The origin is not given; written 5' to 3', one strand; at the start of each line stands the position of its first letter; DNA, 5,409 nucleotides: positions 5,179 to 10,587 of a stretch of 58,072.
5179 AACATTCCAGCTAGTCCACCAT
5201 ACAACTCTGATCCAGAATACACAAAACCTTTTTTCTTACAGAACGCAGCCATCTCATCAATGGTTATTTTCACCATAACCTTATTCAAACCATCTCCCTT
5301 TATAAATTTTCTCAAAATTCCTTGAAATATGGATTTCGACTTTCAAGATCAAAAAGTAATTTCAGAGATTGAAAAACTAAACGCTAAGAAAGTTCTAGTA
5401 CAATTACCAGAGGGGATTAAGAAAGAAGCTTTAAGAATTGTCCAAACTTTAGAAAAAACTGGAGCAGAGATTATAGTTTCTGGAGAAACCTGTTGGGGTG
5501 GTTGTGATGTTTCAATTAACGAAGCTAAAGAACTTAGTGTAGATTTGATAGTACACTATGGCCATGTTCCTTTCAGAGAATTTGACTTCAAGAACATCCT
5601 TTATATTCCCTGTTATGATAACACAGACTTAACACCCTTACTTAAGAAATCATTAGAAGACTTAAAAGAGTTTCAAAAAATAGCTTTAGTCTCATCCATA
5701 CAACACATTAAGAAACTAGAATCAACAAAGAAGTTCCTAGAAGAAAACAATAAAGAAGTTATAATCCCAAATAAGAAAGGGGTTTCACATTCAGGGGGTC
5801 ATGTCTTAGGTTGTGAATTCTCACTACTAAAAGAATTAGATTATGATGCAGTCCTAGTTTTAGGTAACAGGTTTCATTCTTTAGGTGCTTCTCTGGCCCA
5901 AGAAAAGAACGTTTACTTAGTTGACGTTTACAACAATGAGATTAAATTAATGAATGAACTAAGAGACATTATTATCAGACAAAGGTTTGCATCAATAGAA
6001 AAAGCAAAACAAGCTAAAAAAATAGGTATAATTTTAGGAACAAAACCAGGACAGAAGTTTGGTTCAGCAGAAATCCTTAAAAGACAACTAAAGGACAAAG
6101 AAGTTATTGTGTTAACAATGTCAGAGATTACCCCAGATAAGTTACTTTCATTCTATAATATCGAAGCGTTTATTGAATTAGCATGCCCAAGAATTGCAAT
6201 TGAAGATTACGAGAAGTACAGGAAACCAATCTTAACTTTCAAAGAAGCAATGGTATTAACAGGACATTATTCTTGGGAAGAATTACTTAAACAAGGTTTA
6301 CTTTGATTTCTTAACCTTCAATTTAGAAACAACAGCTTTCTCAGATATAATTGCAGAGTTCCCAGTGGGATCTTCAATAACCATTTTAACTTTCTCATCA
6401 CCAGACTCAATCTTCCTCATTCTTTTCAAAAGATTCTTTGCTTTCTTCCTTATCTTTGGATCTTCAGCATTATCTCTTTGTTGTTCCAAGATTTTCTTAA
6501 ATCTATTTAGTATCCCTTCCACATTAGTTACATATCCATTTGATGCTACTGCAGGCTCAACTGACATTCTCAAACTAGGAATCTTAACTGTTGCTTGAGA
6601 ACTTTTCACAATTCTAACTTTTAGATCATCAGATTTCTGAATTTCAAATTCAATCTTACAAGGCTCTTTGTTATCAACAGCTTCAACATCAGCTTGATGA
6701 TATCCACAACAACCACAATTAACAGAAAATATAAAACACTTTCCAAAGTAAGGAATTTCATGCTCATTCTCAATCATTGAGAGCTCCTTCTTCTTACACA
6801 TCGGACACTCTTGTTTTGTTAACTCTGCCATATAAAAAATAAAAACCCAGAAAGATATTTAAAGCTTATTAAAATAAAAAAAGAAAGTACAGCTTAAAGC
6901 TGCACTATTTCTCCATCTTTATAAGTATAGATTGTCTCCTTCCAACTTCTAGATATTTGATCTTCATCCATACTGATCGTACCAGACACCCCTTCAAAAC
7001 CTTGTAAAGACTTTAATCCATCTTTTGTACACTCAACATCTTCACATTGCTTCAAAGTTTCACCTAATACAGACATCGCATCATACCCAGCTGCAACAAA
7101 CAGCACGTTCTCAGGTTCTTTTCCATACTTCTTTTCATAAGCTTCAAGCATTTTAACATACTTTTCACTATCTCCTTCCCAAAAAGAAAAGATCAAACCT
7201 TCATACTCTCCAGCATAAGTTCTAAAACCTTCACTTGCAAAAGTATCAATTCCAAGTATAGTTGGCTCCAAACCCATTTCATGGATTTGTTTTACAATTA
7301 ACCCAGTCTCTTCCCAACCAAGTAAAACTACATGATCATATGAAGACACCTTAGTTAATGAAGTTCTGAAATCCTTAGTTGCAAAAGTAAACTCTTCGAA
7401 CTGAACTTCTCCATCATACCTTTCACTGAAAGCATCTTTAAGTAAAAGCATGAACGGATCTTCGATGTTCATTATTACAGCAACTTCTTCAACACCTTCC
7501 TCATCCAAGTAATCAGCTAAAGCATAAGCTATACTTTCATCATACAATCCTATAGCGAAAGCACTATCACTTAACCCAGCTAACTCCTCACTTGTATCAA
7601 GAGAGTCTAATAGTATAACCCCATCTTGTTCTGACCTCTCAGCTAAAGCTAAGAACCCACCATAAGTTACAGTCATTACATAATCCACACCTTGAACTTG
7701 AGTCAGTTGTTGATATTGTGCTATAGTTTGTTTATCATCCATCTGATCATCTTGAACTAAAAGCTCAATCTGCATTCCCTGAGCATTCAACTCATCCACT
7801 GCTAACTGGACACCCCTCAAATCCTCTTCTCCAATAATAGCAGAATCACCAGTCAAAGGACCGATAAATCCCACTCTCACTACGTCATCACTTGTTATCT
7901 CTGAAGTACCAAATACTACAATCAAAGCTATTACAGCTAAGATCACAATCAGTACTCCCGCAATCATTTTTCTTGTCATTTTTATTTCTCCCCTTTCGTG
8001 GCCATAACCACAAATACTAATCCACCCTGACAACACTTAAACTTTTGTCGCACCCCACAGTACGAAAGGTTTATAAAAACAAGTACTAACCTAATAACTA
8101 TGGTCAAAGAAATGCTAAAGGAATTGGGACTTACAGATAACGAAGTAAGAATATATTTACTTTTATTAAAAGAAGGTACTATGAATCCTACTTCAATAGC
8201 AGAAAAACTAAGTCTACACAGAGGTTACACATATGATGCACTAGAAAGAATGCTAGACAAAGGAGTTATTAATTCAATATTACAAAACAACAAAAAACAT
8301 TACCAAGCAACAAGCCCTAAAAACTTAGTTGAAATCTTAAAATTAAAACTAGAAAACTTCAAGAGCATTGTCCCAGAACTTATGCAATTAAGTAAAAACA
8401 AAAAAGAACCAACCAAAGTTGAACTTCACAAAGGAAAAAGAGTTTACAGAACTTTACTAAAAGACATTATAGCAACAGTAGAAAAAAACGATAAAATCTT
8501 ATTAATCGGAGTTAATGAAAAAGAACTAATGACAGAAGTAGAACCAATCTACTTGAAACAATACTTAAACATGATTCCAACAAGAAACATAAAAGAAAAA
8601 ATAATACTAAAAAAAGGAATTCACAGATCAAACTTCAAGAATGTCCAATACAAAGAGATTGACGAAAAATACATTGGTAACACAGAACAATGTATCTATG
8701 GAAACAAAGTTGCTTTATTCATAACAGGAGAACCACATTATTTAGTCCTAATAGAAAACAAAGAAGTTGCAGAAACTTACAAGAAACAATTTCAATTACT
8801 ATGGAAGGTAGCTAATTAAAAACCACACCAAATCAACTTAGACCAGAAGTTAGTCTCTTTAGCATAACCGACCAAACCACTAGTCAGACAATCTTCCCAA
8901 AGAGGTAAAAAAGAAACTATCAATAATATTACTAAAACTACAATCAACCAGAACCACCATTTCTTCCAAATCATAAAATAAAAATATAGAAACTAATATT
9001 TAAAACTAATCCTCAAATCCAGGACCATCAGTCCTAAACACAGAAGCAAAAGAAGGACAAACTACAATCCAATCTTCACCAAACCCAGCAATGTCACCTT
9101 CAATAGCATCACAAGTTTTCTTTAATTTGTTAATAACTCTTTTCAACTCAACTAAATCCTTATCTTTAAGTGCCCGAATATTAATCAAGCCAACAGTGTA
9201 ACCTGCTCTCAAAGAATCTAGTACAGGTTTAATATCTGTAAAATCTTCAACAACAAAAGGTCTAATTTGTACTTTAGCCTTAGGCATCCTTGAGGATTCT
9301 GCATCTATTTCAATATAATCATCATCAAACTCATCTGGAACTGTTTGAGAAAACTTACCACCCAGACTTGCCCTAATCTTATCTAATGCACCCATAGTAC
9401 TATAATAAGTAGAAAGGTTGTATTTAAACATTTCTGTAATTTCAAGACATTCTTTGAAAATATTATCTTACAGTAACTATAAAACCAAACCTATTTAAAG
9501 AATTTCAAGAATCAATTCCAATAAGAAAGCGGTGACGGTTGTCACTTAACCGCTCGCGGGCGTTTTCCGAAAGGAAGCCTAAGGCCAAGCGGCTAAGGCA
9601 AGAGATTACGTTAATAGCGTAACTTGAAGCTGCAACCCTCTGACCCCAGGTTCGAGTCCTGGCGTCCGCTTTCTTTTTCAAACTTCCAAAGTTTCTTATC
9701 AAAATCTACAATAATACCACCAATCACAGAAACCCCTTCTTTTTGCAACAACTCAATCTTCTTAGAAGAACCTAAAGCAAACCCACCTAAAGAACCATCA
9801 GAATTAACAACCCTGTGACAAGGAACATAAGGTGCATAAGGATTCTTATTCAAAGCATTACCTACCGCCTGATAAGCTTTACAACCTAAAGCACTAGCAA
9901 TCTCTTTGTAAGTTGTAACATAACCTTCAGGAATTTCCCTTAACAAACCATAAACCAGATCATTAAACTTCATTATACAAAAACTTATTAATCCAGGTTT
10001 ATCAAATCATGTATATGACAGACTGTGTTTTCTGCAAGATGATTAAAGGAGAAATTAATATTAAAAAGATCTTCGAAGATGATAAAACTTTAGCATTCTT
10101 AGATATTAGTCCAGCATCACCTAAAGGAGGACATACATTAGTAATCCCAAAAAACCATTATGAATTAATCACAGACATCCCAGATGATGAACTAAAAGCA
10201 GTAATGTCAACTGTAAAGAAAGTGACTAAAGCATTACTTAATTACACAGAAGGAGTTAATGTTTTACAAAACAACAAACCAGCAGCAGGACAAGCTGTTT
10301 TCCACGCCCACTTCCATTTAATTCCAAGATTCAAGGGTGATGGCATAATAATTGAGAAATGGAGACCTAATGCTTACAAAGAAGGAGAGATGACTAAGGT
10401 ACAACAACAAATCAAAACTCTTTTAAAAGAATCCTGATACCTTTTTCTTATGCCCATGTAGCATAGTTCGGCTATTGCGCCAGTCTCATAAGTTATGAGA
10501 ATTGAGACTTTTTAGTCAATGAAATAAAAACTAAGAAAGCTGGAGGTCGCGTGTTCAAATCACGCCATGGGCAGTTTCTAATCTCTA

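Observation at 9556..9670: tRNA-Cys(GCA) split by two perfect bulge-helix-bulge introns at positions 8/9 and 30/31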

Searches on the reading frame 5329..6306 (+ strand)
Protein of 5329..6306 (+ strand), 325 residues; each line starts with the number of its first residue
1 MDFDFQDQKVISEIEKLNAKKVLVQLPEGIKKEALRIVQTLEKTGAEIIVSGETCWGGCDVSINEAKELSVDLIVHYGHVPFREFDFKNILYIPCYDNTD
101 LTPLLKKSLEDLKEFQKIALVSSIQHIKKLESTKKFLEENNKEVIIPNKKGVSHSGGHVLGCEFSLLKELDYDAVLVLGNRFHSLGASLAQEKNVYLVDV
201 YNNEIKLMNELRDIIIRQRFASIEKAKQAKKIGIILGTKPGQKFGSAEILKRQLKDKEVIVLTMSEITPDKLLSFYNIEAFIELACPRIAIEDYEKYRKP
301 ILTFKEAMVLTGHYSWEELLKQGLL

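Call 53: search_protein_families(library=pfam, proteins=[window:5329-6306:+], max_evalue=0.0001)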
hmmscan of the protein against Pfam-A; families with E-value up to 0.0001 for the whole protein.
window:5329-6306:+ (325 aa): 1 family
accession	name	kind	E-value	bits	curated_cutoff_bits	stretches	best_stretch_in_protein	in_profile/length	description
PF01866.22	Diphthamide_syn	-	3.5e-77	260.2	33.2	1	26-317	1-298/302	Putative diphthamide synthesis protein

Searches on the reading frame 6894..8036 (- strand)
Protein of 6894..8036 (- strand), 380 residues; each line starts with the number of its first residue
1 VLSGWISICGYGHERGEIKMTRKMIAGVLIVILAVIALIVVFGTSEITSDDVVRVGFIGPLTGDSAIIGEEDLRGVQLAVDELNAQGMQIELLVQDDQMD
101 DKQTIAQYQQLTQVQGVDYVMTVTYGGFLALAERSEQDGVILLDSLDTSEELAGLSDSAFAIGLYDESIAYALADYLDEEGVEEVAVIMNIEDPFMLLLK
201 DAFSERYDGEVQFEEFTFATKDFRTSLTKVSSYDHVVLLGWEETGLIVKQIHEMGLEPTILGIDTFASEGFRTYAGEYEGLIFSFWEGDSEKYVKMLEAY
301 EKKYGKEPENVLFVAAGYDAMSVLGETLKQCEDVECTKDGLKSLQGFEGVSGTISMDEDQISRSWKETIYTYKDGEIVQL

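Call 12: search_protein_families(library=pfam, proteins=[window:6894-8036:-], max_evalue=0.01)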
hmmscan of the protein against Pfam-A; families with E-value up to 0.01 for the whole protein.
window:6894-8036:- (380 aa): 3 families
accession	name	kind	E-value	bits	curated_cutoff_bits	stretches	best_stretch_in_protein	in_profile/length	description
PF13458.12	Peripla_BP_6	-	2.3e-35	123.3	31.7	1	53-358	2-324/343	Periplasmic binding protein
PF01094.35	ANF_receptor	-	2.7e-08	33.7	25.4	1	76-359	6-337/353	Receptor family ligand binding region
PF13433.12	Peripla_BP_5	-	0.00011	21.9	27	1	53-121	1-73/363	Periplasmic binding protein domain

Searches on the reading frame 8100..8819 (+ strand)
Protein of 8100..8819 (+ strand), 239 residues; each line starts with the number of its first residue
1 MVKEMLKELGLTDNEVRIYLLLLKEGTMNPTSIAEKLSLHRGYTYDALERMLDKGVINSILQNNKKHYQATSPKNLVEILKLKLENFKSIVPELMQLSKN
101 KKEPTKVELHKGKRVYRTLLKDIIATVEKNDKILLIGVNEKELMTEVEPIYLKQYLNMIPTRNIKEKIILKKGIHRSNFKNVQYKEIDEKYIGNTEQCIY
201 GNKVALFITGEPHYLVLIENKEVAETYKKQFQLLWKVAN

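Call 12: search_protein_families(library=pfam, proteins=[window:8100-8819:+], max_evalue=0.01)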
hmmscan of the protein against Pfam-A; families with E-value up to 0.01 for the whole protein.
window:8100-8819:+ (239 aa): 4 families
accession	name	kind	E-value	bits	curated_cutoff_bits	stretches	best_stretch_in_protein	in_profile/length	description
PF01978.25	TrmB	-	1.6e-15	57.1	25.6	1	6-74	1-68/68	Sugar-specific transcriptional regulator TrmB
PF13412.12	HTH_24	-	7.3e-05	22.7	21.9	1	12-57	2-47/48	Winged helix-turn-helix DNA-binding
PF01047.28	MarR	-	0.00013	22.2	24.6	1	11-59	1-49/59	MarR family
PF00306.32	ATP-synt_ab_C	-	0.00064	20.5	27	1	69-159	1-90/126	ATP synthase alpha/beta chain, C terminal domain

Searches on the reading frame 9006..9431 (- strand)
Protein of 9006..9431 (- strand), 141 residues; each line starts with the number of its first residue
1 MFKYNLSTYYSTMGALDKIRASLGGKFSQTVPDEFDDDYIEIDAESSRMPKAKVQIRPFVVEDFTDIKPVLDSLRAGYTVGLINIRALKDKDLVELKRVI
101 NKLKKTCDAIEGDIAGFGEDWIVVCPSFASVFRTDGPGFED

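Call 12: search_protein_families(library=pfam, proteins=[window:9006-9431:-], max_evalue=0.01)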
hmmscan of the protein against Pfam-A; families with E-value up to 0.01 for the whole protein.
window:9006-9431:- (141 aa): 1 family
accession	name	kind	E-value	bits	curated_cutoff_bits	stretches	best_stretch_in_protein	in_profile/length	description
PF04472.17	SepF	-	1.1e-08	35.6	27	1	58-128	3-69/72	Cell division protein SepF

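Call 67: find_encoding_contigs(protein=window:9006-9431:-, flank=3000, max_places=8)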
Protein window:9006-9431:- (141 aa): no gene with exactly this product is on record in the collection.

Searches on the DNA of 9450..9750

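Call 5: search_rna_families(source=window, start=9450, end=9750, threshold=evalue, max_evalue=10, show_alignments=4)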
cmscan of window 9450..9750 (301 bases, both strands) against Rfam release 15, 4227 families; matches with E-value up to 10: 3.
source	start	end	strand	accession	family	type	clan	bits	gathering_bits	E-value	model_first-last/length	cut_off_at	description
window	9628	9750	+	RF04174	MIR4208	Gene; miRNA;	-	18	140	2.5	1-126/191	3'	MIR4208 microRNA precursor family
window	9610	9662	+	RF00005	tRNA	Gene; tRNA;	CL00001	13.1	29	6.7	10-63/71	no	tRNA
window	9626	9669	+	RF01684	mascRNA-menRNA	Gene;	-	12.9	42.5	7.2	1-56/56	no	MALAT1-associated small cytoplasmic RNA/MEN beta RNA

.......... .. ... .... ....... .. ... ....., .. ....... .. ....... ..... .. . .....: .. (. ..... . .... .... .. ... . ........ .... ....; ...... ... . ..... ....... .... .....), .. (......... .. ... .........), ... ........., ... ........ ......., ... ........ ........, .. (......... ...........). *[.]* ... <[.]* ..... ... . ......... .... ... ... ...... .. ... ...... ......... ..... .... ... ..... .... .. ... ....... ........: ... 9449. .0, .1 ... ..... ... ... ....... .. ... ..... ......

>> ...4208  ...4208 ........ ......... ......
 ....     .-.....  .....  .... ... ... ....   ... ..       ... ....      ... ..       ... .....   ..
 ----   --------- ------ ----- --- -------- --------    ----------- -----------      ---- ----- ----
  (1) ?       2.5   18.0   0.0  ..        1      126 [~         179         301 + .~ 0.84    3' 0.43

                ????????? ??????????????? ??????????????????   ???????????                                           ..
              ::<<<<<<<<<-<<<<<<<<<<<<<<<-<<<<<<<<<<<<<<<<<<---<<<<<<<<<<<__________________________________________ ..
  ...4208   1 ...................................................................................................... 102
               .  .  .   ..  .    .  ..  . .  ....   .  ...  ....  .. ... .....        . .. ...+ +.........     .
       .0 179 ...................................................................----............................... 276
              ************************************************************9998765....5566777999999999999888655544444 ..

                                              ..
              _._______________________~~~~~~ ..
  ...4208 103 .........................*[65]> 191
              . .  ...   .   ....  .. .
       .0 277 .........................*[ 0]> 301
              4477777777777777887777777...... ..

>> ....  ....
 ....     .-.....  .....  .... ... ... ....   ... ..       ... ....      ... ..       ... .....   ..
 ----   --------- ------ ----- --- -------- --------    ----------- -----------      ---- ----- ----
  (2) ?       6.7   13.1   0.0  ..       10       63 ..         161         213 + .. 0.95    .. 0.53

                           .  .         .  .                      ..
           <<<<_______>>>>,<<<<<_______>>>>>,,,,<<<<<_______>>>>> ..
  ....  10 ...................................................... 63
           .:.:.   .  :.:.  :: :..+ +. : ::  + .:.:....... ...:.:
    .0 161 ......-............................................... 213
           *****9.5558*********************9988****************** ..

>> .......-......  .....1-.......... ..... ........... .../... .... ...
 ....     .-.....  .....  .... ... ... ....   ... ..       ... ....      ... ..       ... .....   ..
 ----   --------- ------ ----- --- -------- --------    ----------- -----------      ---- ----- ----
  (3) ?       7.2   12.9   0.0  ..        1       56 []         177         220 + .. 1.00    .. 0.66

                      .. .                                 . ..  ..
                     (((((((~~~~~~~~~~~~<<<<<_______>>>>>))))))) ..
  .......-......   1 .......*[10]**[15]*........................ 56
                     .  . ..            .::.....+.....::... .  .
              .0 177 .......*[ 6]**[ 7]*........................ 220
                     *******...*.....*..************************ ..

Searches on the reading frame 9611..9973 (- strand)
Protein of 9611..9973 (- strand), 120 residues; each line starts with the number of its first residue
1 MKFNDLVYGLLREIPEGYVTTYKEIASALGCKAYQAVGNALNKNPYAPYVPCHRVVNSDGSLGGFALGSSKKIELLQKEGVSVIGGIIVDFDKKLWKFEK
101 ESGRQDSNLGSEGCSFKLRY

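Call 12: search_protein_families(library=pfam, proteins=[window:9611-9973:-], max_evalue=0.01)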
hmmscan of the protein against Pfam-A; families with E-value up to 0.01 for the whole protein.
window:9611-9973:- (120 aa): 1 family
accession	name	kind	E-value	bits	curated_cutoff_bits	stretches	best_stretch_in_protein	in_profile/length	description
PF01035.26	DNA_binding_1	-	1.7e-28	98.7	27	1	3-81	2-81/81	6-O-methylguanine DNA methyltransferase, DNA binding domain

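Call 17: find_related_loci(query=window:9611-9973:-, collection=genome_contigs, flank=3000)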
Query window:9611-9973:- (120 aa) in genome_contigs; peptide patterns used: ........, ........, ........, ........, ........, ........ (x = any residue, [..] = any of these).
376 stretches matched a pattern; 13 encode a relative of the query (tblastn E <= 1e-3); 13 distinct loci.
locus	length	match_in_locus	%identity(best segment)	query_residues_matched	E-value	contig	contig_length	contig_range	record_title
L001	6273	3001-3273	60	8-98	6e-34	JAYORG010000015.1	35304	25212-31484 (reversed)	MAG: Rickettsiales bacterium isolate 139567_S168_rosella_bins.tsv.125 NODE_1039_length_35304_cov_8.424438, whole genome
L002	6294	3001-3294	58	1-98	6e-33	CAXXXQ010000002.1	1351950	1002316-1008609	MAG: Thiomicrorhabdus sp. isolate 8e74d43a-cc4d-46bd-a310-9162a1113052 genome assembly, contig: contig_2, whole genome s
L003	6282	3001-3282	62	3-91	3e-32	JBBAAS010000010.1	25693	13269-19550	MAG: Candidatus Shapirobacteria bacterium isolate SO_2017_GW3_48 scaffold_1127_c1_OW296A_2017, whole genome shotgun sequ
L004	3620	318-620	50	1-101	4e-31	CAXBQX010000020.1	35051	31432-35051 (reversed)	MAG TPA_asm: uncultured Opitutales bacterium isolate SRR4831646_metabat2_20 genome assembly, contig: ERZ2944601.199, who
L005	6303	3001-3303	52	1-101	2e-31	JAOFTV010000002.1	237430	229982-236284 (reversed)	Opitutales bacterium isolate AH-709-B10 AH-709-B10_NODE_2, whole genome shotgun sequence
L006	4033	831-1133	52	1-101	2e-31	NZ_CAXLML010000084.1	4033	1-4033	Candidatus Chordibacter forsetii isolate ena-SAMPLE-TAB-06-06-2024-13:28:27:578-75372 NODE_23380_length_4033_cov_9.98627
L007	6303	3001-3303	52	1-101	2e-31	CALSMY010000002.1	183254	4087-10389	MAG: uncultured Opitutales bacterium isolate F_MB71_1 genome assembly, contig: contig_18153_partial_0_183254_F_MB71, who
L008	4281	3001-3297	53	3-101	2e-31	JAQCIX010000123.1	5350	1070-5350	MAG: Verrucomicrobia bacterium isolate casp40-mb.298 NODE_35336_length_5350_cov_0.160160, whole genome shotgun sequence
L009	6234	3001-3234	58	3-79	2e-24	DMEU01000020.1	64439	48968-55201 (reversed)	MAG TPA_asm: Candidatus Omnitrophota bacterium isolate UBA9636 contig_12415, whole genome shotgun sequence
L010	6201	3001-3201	60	3-68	1e-21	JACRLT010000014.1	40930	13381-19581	MAG: Candidatus Omnitrophota bacterium isolate NC_groundwater_1888_Pr3_B-0.1um_46_13 SR2-18-B1_coassembly_163179, whole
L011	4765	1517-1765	49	3-83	7e-21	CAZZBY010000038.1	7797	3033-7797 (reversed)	MAG TPA_asm: uncultured Candidatus Marinamargulisbacteria bacterium isolate SRP150892_co2_120 genome assembly, contig: N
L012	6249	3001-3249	46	3-79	2e-16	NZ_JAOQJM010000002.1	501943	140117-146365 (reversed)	Blautia acetigignens strain Sanger_28 .13414_6_20.2, whole genome shotgun sequence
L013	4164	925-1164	56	3-81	3e-16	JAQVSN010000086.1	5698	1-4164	MAG: Candidatus Omnitrophota bacterium isolate STF1_275 NODE_54896_length_5698_cov_4.214145_Sandtown_F1, whole genome sh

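Call 68: find_encoding_contigs(protein=window:9611-9973:-, flank=3000, max_places=8)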
Protein window:9611-9973:- (120 aa): 4 contigs read that carry it; 4 places shown.
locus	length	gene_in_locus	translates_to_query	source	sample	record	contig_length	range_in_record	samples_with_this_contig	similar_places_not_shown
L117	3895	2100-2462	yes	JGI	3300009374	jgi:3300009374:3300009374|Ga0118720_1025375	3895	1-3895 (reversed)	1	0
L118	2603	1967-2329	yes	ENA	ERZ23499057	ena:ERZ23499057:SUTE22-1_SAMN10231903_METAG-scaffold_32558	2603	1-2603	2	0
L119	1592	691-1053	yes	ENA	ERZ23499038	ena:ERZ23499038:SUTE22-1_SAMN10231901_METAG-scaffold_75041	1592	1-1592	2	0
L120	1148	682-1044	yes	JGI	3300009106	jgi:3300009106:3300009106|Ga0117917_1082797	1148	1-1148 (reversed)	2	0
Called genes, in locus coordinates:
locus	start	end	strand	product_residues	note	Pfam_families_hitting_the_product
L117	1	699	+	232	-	?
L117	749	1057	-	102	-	-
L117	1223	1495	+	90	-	-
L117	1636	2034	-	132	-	PF01230:HIT, PF11969:DcpS_C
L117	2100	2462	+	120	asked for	PF01035:DNA_binding_1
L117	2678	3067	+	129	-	PF04472:SepF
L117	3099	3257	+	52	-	-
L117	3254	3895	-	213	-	?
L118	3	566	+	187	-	?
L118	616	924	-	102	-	-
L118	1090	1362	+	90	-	-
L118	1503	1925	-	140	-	PF11969:DcpS_C, PF01230:HIT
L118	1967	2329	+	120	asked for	PF01035:DNA_binding_1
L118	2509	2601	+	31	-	?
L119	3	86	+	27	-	?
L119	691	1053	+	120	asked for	PF01035:DNA_binding_1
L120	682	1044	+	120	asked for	PF01035:DNA_binding_1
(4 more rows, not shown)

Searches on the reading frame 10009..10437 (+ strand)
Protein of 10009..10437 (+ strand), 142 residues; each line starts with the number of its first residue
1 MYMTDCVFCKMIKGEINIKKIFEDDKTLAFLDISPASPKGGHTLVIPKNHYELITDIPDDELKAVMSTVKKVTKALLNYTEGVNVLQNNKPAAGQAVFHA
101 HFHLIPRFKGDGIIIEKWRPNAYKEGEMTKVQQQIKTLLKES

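Call 12: search_protein_families(library=pfam, proteins=[window:10009-10437:+], max_evalue=0.01)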
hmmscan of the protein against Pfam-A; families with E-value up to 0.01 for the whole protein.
window:10009-10437:+ (142 aa): 2 families
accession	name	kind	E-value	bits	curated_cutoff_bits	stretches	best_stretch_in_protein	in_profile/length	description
PF01230.28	HIT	-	1.3e-25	90.3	21.5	1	14-109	2-97/98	HIT domain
PF11969.13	DcpS_C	-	3e-13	50.7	24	1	6-107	2-103/114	Scavenger mRNA decapping enzyme C-term binding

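Call 66: find_encoding_contigs(protein=window:10009-10437:+, flank=3000, max_places=8)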
Protein window:10009-10437:+ (142 aa): no gene with exactly this product is on record in the collection.
